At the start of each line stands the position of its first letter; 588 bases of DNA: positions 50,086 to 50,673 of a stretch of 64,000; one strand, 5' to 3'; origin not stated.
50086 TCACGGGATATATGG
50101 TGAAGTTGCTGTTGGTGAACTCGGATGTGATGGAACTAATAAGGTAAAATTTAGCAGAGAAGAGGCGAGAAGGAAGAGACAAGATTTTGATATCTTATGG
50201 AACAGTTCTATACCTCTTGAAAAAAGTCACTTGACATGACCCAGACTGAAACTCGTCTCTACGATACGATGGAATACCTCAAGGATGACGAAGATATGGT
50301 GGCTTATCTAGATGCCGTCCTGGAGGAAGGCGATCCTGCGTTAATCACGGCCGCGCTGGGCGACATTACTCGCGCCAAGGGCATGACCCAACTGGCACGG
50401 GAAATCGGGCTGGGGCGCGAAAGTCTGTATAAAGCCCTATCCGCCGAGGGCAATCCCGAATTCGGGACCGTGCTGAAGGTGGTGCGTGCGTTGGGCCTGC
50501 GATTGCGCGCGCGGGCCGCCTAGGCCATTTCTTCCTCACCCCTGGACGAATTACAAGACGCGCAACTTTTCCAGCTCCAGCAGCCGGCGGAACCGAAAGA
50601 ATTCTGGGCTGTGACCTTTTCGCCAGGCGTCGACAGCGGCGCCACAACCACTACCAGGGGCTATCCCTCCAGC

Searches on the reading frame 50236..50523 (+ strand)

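Call 82: search_protein_families(library=pfam, proteins=[window:50236-50523:+], max_evalue=0.001)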
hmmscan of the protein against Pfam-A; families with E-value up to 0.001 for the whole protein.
window:50236-50523:+ (95 aa): 2 families
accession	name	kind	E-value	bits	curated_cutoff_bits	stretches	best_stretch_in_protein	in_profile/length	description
PF21716.3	dnstrm_HI1420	-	9e-32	109.3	27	1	7-92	3-88/90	Probable addiction module antidote protein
PF01381.28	HTH_3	-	3.8e-06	27.3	23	1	47-90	7-52/55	Helix-turn-helix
